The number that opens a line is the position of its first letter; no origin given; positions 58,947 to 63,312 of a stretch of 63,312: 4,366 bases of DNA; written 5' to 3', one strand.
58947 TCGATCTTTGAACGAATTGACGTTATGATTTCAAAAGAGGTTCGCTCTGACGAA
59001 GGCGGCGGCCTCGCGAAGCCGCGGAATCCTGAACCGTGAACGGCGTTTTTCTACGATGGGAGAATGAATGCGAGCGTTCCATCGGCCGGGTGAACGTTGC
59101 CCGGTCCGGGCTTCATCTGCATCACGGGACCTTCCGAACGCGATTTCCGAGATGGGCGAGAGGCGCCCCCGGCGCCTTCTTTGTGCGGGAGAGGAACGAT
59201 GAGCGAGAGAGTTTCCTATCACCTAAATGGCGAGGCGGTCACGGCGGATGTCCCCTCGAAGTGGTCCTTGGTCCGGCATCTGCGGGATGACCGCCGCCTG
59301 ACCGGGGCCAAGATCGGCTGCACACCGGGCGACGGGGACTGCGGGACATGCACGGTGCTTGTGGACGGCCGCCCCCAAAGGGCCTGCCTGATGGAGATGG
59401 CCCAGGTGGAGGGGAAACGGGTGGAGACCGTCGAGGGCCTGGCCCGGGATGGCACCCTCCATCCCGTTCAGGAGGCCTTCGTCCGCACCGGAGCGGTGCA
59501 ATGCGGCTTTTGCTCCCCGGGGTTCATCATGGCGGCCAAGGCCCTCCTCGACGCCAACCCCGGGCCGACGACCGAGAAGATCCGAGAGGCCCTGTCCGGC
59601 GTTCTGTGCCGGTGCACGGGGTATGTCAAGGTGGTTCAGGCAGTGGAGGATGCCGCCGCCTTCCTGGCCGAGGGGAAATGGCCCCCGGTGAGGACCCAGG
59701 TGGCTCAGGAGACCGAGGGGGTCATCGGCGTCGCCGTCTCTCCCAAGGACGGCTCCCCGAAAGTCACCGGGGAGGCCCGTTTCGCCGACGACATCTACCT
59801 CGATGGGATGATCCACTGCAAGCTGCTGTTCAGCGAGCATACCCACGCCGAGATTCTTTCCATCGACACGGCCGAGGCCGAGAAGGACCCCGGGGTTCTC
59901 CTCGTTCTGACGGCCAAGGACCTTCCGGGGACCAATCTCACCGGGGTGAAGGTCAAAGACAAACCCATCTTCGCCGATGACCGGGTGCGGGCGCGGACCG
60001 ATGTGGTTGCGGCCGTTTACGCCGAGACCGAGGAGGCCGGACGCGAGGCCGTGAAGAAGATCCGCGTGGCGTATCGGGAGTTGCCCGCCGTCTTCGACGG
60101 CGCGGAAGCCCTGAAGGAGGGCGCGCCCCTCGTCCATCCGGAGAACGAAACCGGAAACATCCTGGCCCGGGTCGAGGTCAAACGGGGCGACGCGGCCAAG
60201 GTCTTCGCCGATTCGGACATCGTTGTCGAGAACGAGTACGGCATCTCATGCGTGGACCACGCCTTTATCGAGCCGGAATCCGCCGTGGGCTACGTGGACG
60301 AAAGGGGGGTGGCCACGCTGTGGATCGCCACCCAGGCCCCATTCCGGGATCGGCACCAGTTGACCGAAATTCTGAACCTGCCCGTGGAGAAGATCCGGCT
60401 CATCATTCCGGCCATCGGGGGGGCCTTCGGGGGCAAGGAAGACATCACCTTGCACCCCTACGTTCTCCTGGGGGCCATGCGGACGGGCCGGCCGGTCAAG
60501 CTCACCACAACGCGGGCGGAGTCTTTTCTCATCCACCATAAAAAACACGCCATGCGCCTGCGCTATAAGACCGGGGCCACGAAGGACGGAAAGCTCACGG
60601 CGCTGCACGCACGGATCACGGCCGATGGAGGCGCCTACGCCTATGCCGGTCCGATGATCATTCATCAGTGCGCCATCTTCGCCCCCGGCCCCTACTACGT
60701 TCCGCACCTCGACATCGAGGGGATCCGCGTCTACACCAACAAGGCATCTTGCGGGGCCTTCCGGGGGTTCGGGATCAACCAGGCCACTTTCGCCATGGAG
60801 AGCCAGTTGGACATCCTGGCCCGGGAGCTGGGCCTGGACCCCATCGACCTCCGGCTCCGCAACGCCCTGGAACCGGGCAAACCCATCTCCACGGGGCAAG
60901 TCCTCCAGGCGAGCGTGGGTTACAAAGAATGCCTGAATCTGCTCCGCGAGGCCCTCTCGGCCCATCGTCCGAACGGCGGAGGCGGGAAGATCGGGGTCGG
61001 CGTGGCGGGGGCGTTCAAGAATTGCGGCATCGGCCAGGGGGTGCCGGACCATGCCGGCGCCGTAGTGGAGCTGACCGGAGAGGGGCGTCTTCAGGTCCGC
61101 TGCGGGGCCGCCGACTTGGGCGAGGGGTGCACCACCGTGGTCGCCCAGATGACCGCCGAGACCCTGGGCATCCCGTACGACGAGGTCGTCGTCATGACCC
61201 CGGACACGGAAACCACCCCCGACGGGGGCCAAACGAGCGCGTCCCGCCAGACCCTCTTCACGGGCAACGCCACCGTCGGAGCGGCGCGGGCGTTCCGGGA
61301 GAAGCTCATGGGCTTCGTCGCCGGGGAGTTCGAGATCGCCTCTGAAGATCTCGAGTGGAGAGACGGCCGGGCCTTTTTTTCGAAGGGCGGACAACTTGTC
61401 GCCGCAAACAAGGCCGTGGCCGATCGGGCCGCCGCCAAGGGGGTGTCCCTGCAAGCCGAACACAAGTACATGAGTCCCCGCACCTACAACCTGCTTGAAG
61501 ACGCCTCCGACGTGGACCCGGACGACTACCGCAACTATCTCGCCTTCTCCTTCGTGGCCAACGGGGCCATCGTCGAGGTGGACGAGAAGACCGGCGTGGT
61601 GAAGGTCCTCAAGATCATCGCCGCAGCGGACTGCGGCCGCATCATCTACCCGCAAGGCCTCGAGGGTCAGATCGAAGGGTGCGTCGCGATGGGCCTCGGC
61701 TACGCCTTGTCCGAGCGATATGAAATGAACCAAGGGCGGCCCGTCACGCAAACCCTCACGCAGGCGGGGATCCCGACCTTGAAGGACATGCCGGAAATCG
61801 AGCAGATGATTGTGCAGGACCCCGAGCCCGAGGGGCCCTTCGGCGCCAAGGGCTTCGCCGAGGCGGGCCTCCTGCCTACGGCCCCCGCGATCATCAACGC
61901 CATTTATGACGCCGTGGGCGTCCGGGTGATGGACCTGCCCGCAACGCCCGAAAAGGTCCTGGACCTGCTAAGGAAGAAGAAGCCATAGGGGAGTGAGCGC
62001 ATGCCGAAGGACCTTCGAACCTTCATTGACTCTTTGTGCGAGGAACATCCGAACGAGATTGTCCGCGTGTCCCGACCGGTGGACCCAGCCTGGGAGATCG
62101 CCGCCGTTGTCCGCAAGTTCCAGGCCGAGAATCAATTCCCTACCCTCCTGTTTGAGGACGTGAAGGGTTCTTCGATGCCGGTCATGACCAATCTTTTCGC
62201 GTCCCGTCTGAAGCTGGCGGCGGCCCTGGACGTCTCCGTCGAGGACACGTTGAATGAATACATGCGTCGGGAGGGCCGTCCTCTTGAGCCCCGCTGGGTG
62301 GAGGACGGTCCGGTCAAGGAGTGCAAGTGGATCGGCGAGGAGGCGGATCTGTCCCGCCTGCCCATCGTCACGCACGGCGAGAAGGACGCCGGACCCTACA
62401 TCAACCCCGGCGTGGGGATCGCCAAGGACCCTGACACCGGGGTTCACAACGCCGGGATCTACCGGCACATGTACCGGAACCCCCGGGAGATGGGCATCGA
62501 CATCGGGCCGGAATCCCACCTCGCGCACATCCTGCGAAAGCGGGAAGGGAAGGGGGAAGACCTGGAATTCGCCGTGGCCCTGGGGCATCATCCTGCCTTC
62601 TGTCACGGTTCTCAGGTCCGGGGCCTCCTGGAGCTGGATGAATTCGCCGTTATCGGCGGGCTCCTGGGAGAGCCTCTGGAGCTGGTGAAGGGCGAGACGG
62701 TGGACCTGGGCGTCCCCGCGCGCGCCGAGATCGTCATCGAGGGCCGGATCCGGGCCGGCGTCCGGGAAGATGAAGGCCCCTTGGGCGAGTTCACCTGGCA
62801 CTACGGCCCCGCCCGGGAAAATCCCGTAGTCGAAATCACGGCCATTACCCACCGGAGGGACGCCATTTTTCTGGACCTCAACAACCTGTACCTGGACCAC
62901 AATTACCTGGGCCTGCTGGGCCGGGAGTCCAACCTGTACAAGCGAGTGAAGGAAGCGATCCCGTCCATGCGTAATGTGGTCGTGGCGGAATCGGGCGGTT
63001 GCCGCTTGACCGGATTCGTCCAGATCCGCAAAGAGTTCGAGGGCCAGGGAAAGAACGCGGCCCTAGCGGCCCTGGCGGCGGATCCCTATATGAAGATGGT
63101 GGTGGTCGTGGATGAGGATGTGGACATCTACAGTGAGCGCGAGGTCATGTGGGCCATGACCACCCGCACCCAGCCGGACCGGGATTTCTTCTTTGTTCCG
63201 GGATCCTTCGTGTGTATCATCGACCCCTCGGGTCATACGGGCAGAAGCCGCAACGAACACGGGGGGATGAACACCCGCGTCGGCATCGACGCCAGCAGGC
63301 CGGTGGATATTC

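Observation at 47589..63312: Mosaic oxidative/decarboxylative gene island: candidate non-canonical (hetero)aromatic carboxylate catabolic pathway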

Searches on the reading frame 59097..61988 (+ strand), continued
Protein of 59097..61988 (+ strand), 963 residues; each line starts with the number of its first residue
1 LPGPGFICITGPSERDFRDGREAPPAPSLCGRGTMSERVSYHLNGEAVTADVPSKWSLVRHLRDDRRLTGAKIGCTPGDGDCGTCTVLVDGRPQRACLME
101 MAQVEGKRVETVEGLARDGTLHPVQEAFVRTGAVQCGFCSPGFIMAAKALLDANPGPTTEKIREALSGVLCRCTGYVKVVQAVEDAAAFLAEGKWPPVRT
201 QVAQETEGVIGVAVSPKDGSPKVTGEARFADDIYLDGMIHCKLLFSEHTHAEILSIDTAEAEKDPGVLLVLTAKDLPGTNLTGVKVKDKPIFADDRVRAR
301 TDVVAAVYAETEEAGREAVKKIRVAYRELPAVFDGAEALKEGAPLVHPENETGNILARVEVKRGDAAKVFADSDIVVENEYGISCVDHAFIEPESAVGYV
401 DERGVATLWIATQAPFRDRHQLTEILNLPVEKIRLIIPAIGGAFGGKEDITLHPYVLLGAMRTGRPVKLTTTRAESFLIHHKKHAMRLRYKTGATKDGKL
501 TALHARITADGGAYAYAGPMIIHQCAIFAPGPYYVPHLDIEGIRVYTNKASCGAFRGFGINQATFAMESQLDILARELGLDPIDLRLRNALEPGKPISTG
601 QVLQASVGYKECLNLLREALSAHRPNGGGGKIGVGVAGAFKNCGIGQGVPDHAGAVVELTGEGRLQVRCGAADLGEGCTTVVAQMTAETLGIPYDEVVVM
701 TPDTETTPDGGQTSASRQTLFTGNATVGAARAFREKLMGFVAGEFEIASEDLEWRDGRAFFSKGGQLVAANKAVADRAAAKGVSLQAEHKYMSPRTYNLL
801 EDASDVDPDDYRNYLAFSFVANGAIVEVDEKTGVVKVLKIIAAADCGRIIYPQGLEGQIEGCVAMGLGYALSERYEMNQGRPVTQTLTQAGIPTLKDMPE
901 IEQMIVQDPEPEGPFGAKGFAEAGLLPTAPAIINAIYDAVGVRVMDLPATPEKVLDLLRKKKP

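Call 87: search_protein_families(library=ncbifam, proteins=[L001:14375-15268:+, L001:15691-16665:-, L001:16881-19238:+, L001:19132-19938:+, L001:19829-21958:+, L001:22134-22739:-], max_evalue=0.00001)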
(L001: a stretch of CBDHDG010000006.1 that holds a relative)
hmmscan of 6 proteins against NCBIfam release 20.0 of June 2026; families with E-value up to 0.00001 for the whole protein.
L001:14375-15268:+ (297 aa): 10 families
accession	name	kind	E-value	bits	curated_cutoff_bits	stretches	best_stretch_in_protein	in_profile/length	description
TIGR03381.1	agmatine_aguB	equivalog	2.1e-44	152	410.25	1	17-292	12-278/279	N-carbamoylputrescine amidase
NF040852.1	nitrile_Arch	equivalog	2.9e-28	98.7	500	2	130-290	105-260/262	nitrilase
NF009803.0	PRK13287.1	equivalog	7e-16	57.9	406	1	154-278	148-268/333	formamidase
TIGR00546.1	lnt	equivalog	8.8e-14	51.5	132.9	1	6-197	161-351/395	apolipoprotein N-acyltransferase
NF009802.0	PRK13286.1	equivalog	2.5e-13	49.7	427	1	164-259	160-251/345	aliphatic amidase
TIGR04048.1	nitrile_sll0784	equivalog_domain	2.3e-12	46.5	502.6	1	5-182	3-171/301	Nit6803 family nitrilase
NF033621.1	de_GSH_amidase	exception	3.1e-12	46.4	355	1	156-286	132-254/260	deaminated glutathione amidase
NF007757.0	PRK10438.1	equivalog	1.4e-11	44.1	249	1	142-284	113-249/256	amidohydrolase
NF010588.0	PRK13981.1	equivalog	1.9e-10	39.8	479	1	3-260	3-238/546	NAD+ synthase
NF043013.1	DeGluthAmidYersProt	equivalog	5.7e-09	35.5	500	1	148-285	135-268/278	deaminated glutathione amidase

L001:15691-16665:- (324 aa): 3 families
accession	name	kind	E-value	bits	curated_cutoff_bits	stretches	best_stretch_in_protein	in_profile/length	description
NF052579.1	BetMthstMoxSdmAMthl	equivalog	7.5e-20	71.2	600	1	15-200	16-203/351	4beta-methylsterol monooxygenase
NF041683.1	ant_diox_AndAb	equivalog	1.9e-07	31.2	150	1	17-79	2-65/100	anthranilate 1,2-dioxygenase ferredoxin subunit AndAb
NF058607.1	GlBtMonoOxGbcA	equivalog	6.6e-06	24.8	670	1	37-128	78-171/420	glycine betaine monooxygenase oxygenase subunit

L001:16881-19238:+ (785 aa): 13 families
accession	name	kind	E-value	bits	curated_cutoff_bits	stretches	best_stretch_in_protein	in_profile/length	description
TIGR03194.1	4hydrxCoA_A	equivalog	1.3e-180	602.4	994.55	1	24-774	4-745/746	4-hydroxybenzoyl-CoA reductase subunit alpha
NF043082.1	XdhA_XDHase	equivalog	1.2e-156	523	780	1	17-777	1-754/758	xanthine dehydrogenase subunit XdhA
TIGR03196.1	pucD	equivalog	4e-153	511.6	783.65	1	20-771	6-754/763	xanthine dehydrogenase subunit D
NF007426.0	PRK09970.1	equivalog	3.7e-152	508.1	916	1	16-777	5-757/761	xanthine dehydrogenase molybdenum-binding subunit XdhA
NF041018.1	glyceraldDH_alpha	equivalog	4.9e-122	408.8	790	1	17-771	3-740/741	glyceraldehyde dehydrogenase subunit alpha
TIGR03311.1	Se_dep_XDH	equivalog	8.2e-118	394.7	830.45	2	15-557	160-682/848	selenium-dependent xanthine dehydrogenase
NF045668.1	pterin_aldehy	equivalog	7.2e-105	351.9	1100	2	17-549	175-714/905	molybdopterin-dependent aldehyde oxidoreductase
NF040766.1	CODH_aero_grp5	exception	2.8e-100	336.7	950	2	17-591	5-591/785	aerobic carbon-monoxide dehydrogenase large subunit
TIGR03313.1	Se_sel_red_Mo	hypoth_equivalog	2.2e-92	310.3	1101.9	2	170-776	349-950/951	molybdopterin-dependent oxidoreductase Mo/Fe-S-binding subunit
TIGR02416.1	CO_dehy_Mo_lg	equivalog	2.2e-85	287.4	991.15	2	32-415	8-399/770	aerobic carbon-monoxide dehydrogenase large subunit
TIGR02965.1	xanthine_xdhB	equivalog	1.7e-84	284.4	849.5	1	27-776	11-755/758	xanthine dehydrogenase molybdopterin binding subunit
NF041671.1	peri_hyde_PaoC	equivalog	7.9e-77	259.2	1180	2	17-520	18-501/735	aldehyde oxidoreductase molybdenum-binding subunit PaoC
TIGR02969.1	mam_aldehyde_ox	subfamily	1.3e-51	175.3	1912.3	1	24-756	583-1282/1330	aldehyde oxidase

L001:19132-19938:+ (268 aa): 4 families
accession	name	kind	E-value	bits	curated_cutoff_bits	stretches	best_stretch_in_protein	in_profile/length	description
TIGR03614.1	RutB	equivalog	1.4e-36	126.3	377.95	1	56-255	10-217/226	pyrimidine utilization protein B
NF050097.1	BiurAmidohydBiuH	equivalog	1.3e-23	83.6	370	2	164-248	125-209/221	biuret amidohydrolase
NF008517.0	PRK11440.1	equivalog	5.4e-17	62.3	195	1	56-252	3-183/188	hydrolase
NF008623.0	PRK11609.1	equivalog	7.7e-08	32.4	174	0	178-209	131-162/213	bifunctional nicotinamidase/pyrazinamidase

L001:19829-21958:+ (709 aa): 3 families
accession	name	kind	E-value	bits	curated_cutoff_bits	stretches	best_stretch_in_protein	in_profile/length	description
TIGR00976.1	CocE_NonD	subfamily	7.4e-76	256.3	66.3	2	147-497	2-346/550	CocE/NonD family hydrolase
NF003780.0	PRK05371.1-1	subfamily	7.3e-17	61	642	1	432-650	351-561/594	Xaa-Pro dipeptidyl-peptidase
NF003782.0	PRK05371.1-3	subfamily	9.1e-06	24.3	711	0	262-307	254-299/648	Xaa-Pro dipeptidyl-peptidase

L001:22134-22739:- (201 aa): 10 families
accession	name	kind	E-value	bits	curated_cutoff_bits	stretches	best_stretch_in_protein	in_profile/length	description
NF040821.1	dipep_PepQ_Arch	equivalog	2e-23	82.9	630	1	21-191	166-337/346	Xaa-Pro dipeptidase PepQ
TIGR00500.1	met_pdase_I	equivalog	1.8e-17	63.7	171.35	1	5-186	31-222/247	type I methionyl aminopeptidase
NF007310.0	PRK09795.1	equivalog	4.6e-16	58.6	393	1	5-190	155-346/361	aminopeptidase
NF038259.1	ectoine_DoeA_2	exception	1.2e-11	44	575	1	4-192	180-376/386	ectoine hydrolase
TIGR02993.1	ectoine_eutD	equivalog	1.7e-10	40.6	613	1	27-197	209-385/391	ectoine hydrolase DoeA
NF011720.0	PRK15173.1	subfamily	1.2e-09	37.7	420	1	47-196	184-336/343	peptidase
NF011173.0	PRK14575.1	equivalog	1.5e-09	37.4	850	1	47-196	247-399/406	putative peptidase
TIGR00501.1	met_pdase_II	equivalog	3e-09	36.9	222.65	1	5-167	27-190/295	type II methionyl aminopeptidase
NF008970.0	PRK12318.1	equivalog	4.1e-09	36.1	267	1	43-168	116-244/291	methionyl aminopeptidase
NF008131.0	PRK10879.1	equivalog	1.5e-08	33.9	465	1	1-116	197-313/438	Xaa-Pro aminopeptidase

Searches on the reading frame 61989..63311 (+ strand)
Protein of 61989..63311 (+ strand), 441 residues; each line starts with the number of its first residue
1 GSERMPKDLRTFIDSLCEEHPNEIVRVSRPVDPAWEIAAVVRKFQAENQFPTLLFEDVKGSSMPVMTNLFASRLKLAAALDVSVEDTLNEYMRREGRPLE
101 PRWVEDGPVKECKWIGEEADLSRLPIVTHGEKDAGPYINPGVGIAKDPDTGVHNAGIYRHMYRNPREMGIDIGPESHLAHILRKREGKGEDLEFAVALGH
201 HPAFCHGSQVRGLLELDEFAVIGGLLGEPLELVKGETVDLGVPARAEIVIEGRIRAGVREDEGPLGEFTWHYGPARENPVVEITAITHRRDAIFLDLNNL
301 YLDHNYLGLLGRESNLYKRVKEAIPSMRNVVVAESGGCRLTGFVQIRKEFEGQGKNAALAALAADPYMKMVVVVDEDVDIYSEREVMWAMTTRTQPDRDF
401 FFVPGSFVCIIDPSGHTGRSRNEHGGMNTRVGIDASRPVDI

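Call 4: search_protein_families(library=pfam, proteins=[window:61989-63311:+], max_evalue=0.001)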
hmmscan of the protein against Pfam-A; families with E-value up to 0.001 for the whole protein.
window:61989-63311:+ (441 aa): 3 families
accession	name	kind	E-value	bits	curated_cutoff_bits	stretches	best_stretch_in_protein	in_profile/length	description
PF01977.22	UbiD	-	1.3e-56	191.5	23.3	1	105-295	6-199/206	3-octaprenyl-4-hydroxybenzoate carboxy-lyase Rift-related domain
PF20696.2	UbiD_C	-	6.7e-30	104.1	24.2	1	306-435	2-127/127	3-octaprenyl-4-hydroxybenzoate carboxy-lyase C-terminal domain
PF20695.2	UbiD_N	-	2.4e-17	63.2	24.3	1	19-94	5-77/78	3-octaprenyl-4-hydroxybenzoate carboxy-lyase N-terminal domain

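Call 5: search_protein_families(library=ncbifam, proteins=[window:61989-63311:+], max_evalue=0.01)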
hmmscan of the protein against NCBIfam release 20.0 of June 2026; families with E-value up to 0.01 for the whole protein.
window:61989-63311:+ (441 aa): 7 families
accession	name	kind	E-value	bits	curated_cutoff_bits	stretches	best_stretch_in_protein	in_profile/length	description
TIGR00148.1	TIGR00148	subfamily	3.3e-99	332.5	244.85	1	9-436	1-436/438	UbiD family decarboxylase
NF041204.1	VdcC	exception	8.6e-88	294.8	650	1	7-439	2-439/467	non-oxidative hydroxyarylic acid decarboxylases subunit C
TIGR03701.1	mena_SCO4490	equivalog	4.9e-65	220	495.9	2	99-406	107-417/433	menaquinone biosynthesis decarboxylase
NF008175.0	PRK10922.1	equivalog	1.8e-45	155.4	788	2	104-411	125-438/497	4-hydroxy-3-polyprenylbenzoate decarboxylase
TIGR02724.1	phenyl_P_beta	equivalog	1.1e-39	136.1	468.95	1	8-403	2-411/472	phenylphosphate carboxylase subunit beta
NF041219.1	BagN_FevL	exception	4.7e-38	130.9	1000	1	7-294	18-320/502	bagremycin/ferroverdin biosynthesis UbiD family decarboxylase BagN/FevL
TIGR02723.1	phenyl_P_alpha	equivalog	5.7e-35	120.8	564.6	1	5-402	6-412/485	phenylphosphate carboxylase subunit alpha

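Call 17: search_solved_structures(query=window:61989-63311:+, max_evalue=1e-10)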
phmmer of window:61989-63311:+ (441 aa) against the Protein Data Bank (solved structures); distinct sequences matched with E-value up to 1e-10: 40.
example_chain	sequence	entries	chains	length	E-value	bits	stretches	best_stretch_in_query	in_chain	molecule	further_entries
6h6v_A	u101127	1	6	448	4.7e-93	315.8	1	21-439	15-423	3-polyprenyl-4-hydroxybenzoate decarboxylase and related decarboxylases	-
6h6x_B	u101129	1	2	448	1.9e-89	303.9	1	21-439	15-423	3-polyprenyl-4-hydroxybenzoate decarboxylase and related decarboxylases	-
7p9q_A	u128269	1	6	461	1.2e-56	195.9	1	5-414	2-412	AnInD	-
7ae4_A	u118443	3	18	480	5e-47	164.1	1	5-439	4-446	Phenolic acid decarboxylase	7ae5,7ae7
5o3m_A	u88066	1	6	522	1.7e-46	162.3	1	7-418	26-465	Protocatechuate decarboxylase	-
5ny5_A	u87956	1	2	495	3.1e-46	161.5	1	7-425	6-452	3,4-dihydroxybenzoate decarboxylase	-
5o3n_A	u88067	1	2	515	3.1e-46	161.5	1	7-425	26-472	3,4-dihydroxybenzoate decarboxylase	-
2idb_A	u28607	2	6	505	2.8e-42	148.4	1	107-414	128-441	3-octaprenyl-4-hydroxybenzoate carboxy-lyase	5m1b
5m1c_A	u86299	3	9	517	3e-42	148.3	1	107-414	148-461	3-octaprenyl-4-hydroxybenzoate carboxy-lyase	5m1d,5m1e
6da6_A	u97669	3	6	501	3.2e-36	128.5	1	4-294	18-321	UbiD-like decarboxylase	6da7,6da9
7pda_A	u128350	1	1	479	3.5e-34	121.8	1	7-438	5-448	UbiD family decarboxylase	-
7ney_A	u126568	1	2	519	7e-33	117.5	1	8-294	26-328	Ferulic acid decarboxylase 1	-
7nf0_A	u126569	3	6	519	6.3e-32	114.3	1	9-294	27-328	Ferulic acid decarboxylase 1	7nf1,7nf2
9gqr_A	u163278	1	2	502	1.4e-30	109.9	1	10-403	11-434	decarboxylase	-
7nf4_A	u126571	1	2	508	7.1e-30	107.6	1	10-294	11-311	Ferulic acid decarboxylase 1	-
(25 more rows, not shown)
